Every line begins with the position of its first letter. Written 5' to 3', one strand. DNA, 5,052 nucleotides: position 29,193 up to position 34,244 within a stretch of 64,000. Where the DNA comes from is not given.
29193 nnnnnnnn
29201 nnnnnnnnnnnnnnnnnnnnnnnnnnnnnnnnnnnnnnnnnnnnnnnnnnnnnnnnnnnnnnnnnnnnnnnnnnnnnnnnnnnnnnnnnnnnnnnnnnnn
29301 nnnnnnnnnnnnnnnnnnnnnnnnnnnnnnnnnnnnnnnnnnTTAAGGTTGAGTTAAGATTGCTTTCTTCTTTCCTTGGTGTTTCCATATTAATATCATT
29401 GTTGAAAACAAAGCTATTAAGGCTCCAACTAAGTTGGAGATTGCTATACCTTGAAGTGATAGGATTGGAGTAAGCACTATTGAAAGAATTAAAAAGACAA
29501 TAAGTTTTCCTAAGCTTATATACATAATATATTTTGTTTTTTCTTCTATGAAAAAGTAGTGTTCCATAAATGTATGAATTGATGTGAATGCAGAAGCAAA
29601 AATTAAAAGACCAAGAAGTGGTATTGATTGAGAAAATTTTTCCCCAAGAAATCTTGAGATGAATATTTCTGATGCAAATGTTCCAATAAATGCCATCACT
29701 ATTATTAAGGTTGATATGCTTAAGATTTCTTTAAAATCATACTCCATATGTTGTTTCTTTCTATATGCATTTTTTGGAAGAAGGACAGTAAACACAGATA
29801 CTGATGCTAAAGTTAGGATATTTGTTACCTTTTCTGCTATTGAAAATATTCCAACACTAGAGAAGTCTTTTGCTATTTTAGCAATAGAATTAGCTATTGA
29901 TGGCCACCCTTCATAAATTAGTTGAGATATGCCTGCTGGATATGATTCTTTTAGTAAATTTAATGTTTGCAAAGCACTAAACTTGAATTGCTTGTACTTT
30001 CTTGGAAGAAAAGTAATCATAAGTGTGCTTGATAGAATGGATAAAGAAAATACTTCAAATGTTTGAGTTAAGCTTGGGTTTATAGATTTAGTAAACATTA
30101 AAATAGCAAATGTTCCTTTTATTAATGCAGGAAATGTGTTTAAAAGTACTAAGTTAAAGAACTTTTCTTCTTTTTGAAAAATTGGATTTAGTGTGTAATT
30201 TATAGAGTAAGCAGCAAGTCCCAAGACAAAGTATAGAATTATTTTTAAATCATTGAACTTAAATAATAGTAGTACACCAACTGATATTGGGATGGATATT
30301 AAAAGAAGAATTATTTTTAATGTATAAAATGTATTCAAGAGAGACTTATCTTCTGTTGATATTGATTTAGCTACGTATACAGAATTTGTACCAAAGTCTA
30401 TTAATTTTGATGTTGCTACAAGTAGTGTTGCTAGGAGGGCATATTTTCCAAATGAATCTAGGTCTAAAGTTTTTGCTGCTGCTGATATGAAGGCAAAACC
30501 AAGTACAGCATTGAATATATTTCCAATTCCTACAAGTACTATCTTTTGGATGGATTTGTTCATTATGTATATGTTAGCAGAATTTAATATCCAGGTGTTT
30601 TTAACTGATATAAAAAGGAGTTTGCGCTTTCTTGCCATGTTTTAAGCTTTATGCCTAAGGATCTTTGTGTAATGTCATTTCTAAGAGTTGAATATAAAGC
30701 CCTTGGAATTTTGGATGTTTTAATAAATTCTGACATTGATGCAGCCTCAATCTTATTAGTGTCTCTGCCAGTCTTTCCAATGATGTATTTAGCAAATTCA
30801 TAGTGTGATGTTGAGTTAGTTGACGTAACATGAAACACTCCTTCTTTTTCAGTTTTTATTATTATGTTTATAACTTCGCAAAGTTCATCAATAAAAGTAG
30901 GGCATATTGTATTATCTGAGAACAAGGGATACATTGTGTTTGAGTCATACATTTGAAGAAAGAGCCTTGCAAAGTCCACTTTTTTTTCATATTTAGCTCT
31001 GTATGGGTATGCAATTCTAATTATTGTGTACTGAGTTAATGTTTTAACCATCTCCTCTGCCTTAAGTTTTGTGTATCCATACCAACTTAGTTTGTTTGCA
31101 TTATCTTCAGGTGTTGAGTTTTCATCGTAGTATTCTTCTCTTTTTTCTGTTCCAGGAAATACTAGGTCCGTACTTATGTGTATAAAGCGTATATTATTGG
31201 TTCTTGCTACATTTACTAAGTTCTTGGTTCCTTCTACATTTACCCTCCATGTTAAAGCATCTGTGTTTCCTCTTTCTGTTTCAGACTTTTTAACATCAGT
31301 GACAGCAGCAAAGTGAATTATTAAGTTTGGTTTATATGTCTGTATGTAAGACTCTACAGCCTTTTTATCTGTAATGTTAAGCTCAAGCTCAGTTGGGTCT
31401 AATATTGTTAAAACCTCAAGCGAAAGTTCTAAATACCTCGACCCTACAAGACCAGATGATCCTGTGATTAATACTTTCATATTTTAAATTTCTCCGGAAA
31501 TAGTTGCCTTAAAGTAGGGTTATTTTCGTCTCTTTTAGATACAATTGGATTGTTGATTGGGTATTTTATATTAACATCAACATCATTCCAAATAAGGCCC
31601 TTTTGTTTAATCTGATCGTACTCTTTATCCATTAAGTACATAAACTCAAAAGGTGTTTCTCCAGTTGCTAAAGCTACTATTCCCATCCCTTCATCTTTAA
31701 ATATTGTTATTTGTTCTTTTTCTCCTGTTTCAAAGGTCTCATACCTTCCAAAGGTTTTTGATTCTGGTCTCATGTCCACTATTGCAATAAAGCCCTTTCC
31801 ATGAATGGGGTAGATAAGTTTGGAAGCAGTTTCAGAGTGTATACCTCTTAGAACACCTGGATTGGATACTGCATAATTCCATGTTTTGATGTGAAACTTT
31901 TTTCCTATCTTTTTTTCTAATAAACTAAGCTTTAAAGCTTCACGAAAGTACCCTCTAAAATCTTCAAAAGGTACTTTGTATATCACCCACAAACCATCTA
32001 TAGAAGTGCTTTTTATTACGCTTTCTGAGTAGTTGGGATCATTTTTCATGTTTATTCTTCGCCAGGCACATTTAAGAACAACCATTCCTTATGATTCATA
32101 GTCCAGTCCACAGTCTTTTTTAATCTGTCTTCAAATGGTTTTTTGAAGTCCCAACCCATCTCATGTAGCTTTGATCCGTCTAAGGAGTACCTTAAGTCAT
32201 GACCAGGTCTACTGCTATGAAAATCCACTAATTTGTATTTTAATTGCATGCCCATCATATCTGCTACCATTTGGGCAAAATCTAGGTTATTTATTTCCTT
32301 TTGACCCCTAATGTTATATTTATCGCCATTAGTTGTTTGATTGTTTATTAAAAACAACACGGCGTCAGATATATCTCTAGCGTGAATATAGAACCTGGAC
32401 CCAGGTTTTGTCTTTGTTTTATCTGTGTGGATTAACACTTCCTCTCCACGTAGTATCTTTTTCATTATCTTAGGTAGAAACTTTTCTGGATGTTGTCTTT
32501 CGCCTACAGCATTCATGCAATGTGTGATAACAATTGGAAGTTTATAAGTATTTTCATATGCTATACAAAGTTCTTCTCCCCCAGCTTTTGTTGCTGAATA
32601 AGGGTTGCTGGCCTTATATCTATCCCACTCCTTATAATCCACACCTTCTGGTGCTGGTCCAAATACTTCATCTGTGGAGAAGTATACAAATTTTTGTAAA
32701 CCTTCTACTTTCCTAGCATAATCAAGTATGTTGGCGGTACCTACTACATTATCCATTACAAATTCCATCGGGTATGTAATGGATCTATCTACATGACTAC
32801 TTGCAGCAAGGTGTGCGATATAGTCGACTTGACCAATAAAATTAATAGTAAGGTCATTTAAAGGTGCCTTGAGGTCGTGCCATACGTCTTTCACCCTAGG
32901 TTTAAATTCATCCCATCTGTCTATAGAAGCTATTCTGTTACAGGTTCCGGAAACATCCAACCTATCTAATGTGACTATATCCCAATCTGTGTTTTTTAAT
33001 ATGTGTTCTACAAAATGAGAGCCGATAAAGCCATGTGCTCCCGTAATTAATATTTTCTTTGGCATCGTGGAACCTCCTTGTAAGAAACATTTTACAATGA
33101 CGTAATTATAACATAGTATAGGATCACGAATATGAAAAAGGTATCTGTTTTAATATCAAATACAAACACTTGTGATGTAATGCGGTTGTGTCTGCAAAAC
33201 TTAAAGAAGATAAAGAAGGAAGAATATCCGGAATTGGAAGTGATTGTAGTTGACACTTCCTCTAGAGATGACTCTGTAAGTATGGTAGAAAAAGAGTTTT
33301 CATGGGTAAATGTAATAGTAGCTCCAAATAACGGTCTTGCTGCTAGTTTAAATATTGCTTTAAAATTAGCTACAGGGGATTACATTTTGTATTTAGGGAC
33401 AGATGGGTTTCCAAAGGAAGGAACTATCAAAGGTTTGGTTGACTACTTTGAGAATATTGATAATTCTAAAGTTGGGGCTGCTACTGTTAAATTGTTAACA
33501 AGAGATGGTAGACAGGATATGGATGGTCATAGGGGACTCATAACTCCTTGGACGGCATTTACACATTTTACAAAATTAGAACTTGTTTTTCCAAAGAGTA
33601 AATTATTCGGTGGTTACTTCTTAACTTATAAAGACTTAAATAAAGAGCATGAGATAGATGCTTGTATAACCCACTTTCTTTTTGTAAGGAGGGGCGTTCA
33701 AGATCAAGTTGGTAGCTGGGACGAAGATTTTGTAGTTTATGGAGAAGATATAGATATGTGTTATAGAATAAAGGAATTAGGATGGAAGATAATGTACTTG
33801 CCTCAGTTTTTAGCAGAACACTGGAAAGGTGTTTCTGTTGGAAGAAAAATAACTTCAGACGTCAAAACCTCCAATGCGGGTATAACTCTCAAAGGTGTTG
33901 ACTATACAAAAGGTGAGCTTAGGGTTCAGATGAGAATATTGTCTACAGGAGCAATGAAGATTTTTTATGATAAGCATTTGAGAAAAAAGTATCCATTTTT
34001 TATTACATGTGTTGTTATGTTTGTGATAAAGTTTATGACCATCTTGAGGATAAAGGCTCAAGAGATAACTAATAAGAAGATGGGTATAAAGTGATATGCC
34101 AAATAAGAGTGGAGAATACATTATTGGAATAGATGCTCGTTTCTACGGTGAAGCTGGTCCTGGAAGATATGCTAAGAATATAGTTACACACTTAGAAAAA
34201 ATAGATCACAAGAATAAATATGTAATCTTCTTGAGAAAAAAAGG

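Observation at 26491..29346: Single 951-aa protein fusing an O-antigen-ligase-like domain to an ArnT/PMT-type GT-C glycosyltransferase.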

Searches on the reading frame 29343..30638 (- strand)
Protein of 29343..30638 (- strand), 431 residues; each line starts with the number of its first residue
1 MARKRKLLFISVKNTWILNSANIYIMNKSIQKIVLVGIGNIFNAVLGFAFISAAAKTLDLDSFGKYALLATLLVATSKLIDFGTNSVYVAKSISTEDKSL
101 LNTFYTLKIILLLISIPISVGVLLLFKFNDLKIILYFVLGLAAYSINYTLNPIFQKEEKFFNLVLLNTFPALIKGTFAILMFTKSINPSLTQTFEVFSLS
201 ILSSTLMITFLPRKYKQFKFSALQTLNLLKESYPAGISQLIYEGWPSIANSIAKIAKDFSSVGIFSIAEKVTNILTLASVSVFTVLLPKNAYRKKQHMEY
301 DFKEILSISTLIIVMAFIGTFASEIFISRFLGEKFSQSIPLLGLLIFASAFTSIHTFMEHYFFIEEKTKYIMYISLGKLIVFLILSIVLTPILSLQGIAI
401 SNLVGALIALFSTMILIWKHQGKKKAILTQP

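Call 4: search_protein_families(library=pfam, proteins=[window:29343-30638:-], max_evalue=0.01)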
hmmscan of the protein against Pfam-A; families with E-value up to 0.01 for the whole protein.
window:29343-30638:- (431 aa): 1 family
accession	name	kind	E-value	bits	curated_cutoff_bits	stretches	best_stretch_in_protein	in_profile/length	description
PF01943.22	Polysacc_synt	-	8.3e-12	45.5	28.2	1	31-288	3-268/274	Polysaccharide biosynthesis protein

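Call 56: search_protein_families(library=ncbifam, proteins=[window:29343-30635:-], max_evalue=0.01)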
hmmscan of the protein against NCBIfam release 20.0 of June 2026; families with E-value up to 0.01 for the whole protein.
window:29343-30635:- (430 aa): 0 families

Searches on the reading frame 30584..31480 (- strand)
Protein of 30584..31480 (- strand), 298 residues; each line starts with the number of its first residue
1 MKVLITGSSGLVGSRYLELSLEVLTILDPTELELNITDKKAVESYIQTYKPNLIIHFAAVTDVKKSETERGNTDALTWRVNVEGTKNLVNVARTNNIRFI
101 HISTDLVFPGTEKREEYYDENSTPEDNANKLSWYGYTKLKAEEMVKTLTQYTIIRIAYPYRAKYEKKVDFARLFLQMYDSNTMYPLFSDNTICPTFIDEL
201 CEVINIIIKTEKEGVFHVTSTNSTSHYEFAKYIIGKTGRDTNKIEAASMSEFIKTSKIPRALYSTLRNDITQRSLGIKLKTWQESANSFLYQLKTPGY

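Call 4: search_protein_families(library=pfam, proteins=[window:30584-31480:-], max_evalue=0.01)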
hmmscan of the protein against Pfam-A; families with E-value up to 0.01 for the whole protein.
window:30584-31480:- (298 aa): 6 families
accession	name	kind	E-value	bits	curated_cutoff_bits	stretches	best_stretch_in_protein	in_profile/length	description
PF04321.23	RmlD_sub_bind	-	3.4e-53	181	27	1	1-293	1-285/287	RmlD substrate binding domain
PF01370.27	Epimerase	-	7.5e-22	78.3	20.9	1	3-150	1-158/240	NAD dependent epimerase/dehydratase family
PF16363.11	GDP_Man_Dehyd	-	6.1e-15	55.9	27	1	33-241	58-270/332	GDP-mannose 4,6 dehydratase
PF07993.18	NAD_binding_4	-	3.5e-10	39.9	20.1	1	52-157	90-205/258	Male sterility protein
PF01073.25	3Beta_HSD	-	2.4e-09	37.1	22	1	32-147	50-159/280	3-beta hydroxysteroid dehydrogenase/isomerase family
PF02719.21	Polysacc_synt_2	-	3.6e-08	33.4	20.2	1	35-105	62-129/293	Polysaccharide biosynthesis protein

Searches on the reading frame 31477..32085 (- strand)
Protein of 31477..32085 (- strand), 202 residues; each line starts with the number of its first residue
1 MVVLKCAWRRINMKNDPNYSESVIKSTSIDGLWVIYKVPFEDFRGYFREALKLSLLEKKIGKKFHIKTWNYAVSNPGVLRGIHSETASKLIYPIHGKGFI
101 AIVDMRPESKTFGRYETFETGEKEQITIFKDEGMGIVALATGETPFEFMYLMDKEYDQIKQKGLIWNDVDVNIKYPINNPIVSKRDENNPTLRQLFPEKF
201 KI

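Call 4: search_protein_families(library=pfam, proteins=[window:31477-32085:-], max_evalue=0.01)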
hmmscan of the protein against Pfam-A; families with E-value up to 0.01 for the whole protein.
window:31477-32085:- (202 aa): 1 family
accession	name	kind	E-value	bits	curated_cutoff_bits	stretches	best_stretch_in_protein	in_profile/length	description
PF00908.23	dTDP_sugar_isom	-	3.6e-30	105.3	27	1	27-193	2-167/168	dTDP-4-dehydrorhamnose 3,5-epimerase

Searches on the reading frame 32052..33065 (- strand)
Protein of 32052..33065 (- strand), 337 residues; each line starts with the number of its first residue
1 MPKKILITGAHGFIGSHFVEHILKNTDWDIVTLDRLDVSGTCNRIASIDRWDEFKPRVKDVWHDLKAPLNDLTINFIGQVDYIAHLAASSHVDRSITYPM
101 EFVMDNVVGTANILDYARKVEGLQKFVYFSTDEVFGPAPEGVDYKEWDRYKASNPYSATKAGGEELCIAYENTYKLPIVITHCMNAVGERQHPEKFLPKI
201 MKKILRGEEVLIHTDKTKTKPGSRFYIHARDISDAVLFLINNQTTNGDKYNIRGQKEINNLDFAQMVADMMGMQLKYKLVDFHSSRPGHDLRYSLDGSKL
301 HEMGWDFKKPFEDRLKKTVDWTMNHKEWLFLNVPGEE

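Call 4: search_protein_families(library=pfam, proteins=[window:32052-33065:-], max_evalue=0.01)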
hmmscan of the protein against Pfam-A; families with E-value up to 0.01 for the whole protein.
window:32052-33065:- (337 aa): 6 families
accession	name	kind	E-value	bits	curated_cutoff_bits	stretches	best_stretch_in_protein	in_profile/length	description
PF16363.11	GDP_Man_Dehyd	-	1.5e-50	173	27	1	6-317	1-331/332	GDP-mannose 4,6 dehydratase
PF01370.27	Epimerase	-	1.4e-49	169.1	20.9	1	5-252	1-239/240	NAD dependent epimerase/dehydratase family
PF04321.23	RmlD_sub_bind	-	1.1e-16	61.3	27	1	4-275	2-235/287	RmlD substrate binding domain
PF07993.18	NAD_binding_4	-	1.2e-16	61.1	20.1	1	7-189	1-210/258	Male sterility protein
PF02719.21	Polysacc_synt_2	-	1e-15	58.2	20.2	1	5-288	1-266/293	Polysaccharide biosynthesis protein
PF01073.25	3Beta_HSD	-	1.1e-11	44.8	22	1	6-172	1-162/280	3-beta hydroxysteroid dehydrogenase/isomerase family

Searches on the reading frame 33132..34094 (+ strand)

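Call 4: search_protein_families(library=pfam, proteins=[window:33132-34094:+], max_evalue=0.01)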
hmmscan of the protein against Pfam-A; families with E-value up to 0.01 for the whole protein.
window:33132-34094:+ (320 aa): 4 families
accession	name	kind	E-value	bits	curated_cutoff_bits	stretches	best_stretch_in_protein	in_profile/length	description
PF00535.33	Glycos_transf_2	-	8.2e-20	71.8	23.3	1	5-119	1-116/168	Glycosyl transferase family 2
PF13641.12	Glyco_tranf_2_3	-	2.1e-12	48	27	1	4-233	3-214/230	Glycosyltransferase like family 2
PF13632.12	Glyco_trans_2_3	-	3.4e-05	24.2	27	1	180-225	74-118/198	Glycosyl transferase family group 2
PF10111.15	Glyco_tranf_2_2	-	0.00039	20.4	27.3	0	29-93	22-93/276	Glycosyltransferase like family 2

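Call 56: search_protein_families(library=ncbifam, proteins=[window:33132-34091:+], max_evalue=0.01)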
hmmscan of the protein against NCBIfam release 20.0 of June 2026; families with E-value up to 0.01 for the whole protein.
window:33132-34091:+ (320 aa): 17 families
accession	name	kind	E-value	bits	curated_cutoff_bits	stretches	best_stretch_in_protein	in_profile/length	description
TIGR03965.1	mycofact_glyco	equivalog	8.3e-16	57.9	280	2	2-126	74-199/467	mycofactocin biosynthesis glycosyltransferase MftF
TIGR03937.1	PgaC_IcaA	equivalog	1.4e-15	57.2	422.3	2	2-118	45-160/407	poly-beta-1,6-N-acetyl-D-glucosamine synthase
TIGR04283.1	glyco_like_mftF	equivalog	1.2e-12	47.9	182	1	4-120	1-110/221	TIGR04283 family arsenosugar biosynthesis glycosyltransferase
NF041875.1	EPS_EpsD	equivalog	1.6e-12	47.5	370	1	4-99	1-97/325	exopolysaccharide biosynthesis glycosyltransferase EpsD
NF007482.0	PRK10073.1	equivalog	1.2e-09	37.7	423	1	2-92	6-96/334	glycosyltransferase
TIGR03111.1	glyc2_xrt_Gpos1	hypoth_equivalog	1.7e-09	37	363.95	1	3-124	50-172/439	TIGR03111 family XrtG-associated glycosyltransferase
NF038302.1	EPS_HpsE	equivalog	3.7e-09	36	300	1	4-109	3-114/307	hormogonium polysaccharide biosynthesis glycosyltransferase HpsE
NF047683.1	TeichurnBiosyTuaG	equivalog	2.8e-07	30.5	400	1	4-108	8-113/252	teichuronic acid biosynthesis protein TuaG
TIGR01556.1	rhamnosyltran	subfamily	3.5e-07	29.7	200.55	1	22-299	8-263/281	rhamnosyltransferase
NF038299.1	EPS_HpsN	equivalog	1e-06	27.9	425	1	4-227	3-217/317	hormogonium polysaccharide biosynthesis glycosyltransferase HpsN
NF041394.1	GtaseAglG_Halo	equivalog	2.3e-06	27.1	440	1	3-117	2-118/304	glucosyl-dolichyl phosphate glucuronosyltransferase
NF053739.1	GlytfEpsEBac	equivalog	4.9e-05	22.4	450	1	3-116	2-117/265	glycosyltransferase EpsE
NF050050.1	ProtGlycPglI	equivalog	5.6e-05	22.6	500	1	1-107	1-109/306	GalNAc(5)-diNAcBac-PP-undecaprenol beta-1,3-glucosyltransferase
TIGR04009.1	wcaE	equivalog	5.8e-05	22.5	369.2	1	20-229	19-228/248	colanic acid biosynthesis glycosyltransferase WcaE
TIGR04195.1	S_glycosyl_SunS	equivalog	0.00019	20.4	350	1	17-99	72-149/421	SunS family peptide S-glycosyltransferase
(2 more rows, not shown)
